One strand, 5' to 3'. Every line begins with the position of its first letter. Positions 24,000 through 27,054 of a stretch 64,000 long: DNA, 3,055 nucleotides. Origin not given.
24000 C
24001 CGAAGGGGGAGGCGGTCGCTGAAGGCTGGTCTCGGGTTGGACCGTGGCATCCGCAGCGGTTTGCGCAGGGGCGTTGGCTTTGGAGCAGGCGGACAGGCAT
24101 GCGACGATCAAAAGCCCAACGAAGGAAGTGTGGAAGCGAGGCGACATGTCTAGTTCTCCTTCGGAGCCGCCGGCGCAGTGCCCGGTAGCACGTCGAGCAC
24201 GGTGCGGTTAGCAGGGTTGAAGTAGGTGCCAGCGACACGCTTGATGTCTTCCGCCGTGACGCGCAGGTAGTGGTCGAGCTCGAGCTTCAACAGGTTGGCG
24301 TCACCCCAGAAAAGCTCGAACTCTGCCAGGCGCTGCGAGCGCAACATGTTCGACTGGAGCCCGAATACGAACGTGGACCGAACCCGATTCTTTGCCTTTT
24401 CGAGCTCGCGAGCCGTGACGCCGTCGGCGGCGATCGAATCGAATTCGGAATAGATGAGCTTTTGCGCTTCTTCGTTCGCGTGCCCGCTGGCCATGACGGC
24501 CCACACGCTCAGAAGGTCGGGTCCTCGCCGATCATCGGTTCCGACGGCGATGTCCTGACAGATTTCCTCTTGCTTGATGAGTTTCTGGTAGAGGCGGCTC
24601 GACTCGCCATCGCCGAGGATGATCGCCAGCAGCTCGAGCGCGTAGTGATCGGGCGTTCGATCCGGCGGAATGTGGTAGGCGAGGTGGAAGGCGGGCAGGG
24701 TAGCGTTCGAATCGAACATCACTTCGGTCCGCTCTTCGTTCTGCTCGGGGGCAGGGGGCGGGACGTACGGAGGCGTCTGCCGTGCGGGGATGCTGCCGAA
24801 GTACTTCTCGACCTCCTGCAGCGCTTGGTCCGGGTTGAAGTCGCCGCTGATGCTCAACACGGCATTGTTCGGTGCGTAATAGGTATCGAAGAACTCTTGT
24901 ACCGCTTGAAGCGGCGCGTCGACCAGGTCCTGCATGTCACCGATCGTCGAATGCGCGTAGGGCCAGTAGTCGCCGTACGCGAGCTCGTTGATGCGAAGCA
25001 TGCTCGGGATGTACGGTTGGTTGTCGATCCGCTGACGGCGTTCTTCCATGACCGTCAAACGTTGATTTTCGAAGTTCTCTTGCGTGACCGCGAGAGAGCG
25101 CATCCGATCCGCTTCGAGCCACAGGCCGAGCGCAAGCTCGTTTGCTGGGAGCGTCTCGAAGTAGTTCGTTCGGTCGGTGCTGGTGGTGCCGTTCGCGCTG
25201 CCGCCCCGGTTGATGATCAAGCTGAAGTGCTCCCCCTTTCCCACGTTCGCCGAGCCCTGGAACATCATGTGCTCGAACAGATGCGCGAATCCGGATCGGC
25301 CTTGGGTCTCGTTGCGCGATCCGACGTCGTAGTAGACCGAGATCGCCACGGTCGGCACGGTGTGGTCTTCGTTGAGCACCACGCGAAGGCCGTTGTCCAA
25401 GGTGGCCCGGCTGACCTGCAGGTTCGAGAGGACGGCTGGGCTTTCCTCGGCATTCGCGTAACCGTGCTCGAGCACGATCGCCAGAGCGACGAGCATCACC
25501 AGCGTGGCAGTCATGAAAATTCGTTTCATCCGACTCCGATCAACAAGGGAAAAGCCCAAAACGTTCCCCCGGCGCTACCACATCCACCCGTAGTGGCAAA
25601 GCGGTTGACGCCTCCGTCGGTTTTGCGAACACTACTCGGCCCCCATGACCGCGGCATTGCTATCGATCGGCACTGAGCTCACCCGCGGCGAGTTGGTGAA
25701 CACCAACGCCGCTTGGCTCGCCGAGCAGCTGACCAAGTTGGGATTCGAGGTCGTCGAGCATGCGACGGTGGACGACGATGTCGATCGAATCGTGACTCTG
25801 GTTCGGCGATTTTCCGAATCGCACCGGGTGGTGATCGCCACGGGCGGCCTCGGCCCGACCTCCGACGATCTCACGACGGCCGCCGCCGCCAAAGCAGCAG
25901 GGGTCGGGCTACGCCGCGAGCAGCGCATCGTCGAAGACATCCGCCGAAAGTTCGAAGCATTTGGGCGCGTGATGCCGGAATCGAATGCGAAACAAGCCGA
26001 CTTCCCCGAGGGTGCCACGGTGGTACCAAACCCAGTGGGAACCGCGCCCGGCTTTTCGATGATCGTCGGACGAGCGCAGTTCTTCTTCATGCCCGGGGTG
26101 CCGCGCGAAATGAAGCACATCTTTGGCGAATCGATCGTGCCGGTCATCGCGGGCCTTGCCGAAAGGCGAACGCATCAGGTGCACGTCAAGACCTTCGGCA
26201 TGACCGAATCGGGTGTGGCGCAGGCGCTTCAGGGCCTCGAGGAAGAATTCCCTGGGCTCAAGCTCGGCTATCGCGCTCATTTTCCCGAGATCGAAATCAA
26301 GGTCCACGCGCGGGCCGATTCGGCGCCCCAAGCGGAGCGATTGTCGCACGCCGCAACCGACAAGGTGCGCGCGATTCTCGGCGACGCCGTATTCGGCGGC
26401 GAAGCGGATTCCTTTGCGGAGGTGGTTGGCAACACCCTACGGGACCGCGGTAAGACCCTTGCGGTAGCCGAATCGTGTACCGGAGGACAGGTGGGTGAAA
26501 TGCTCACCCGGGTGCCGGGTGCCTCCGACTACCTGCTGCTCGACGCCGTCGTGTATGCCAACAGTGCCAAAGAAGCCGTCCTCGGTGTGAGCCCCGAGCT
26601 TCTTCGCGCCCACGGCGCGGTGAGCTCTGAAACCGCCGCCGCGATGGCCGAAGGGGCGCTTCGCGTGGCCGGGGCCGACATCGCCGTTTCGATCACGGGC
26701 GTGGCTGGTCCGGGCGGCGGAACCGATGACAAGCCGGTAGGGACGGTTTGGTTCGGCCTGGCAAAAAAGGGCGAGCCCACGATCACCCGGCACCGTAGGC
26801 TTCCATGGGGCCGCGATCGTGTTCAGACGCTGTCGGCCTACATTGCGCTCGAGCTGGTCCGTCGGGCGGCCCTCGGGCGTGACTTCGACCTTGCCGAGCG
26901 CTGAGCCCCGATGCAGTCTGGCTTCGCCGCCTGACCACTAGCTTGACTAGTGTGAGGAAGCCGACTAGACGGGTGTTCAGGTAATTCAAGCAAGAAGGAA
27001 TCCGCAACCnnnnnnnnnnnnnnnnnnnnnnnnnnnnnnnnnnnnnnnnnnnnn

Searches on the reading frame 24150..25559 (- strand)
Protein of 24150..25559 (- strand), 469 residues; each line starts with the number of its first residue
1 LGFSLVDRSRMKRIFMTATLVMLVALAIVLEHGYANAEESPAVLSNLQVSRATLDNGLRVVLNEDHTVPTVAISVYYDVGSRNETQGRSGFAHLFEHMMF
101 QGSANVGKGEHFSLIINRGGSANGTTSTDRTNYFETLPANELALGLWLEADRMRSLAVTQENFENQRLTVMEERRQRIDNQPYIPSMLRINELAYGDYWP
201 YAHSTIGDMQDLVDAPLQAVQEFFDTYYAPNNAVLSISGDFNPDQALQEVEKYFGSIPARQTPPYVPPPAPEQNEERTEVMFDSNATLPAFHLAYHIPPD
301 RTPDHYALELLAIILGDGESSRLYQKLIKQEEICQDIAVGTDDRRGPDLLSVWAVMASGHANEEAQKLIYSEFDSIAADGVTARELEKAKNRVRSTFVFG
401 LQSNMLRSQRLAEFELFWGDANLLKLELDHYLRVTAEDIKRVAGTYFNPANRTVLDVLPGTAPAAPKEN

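Call 63: search_protein_families(library=pfam, proteins=[window:24150-25559:-])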
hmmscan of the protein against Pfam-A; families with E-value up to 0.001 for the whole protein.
window:24150-25559:- (469 aa): 2 families
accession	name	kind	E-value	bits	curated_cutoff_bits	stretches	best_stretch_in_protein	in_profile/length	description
PF05193.26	Peptidase_M16_C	-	3.6e-39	135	23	1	217-392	4-180/181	Peptidase M16 inactive domain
PF00675.25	Peptidase_M16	-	3.2e-20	73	22.3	1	59-182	1-123/149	Insulinase (Peptidase family M16)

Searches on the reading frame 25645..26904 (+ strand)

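Call 63: search_protein_families(library=pfam, proteins=[window:25645-26904:+])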
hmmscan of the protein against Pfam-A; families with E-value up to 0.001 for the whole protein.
window:25645-26904:+ (419 aa): 3 families
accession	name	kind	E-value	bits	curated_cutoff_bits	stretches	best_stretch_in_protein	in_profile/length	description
PF02464.23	CinA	-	3.3e-53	179.9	23.5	1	256-407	3-153/155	Competence-damaged protein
PF00994.29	MoCF_biosynth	-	1e-33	116.5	26.6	1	5-168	2-142/144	Probable molybdopterin binding domain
PF18146.6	CinA_KH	-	2.3e-12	47.3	27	1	181-251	4-73/73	Damage-inducible protein CinA KH domain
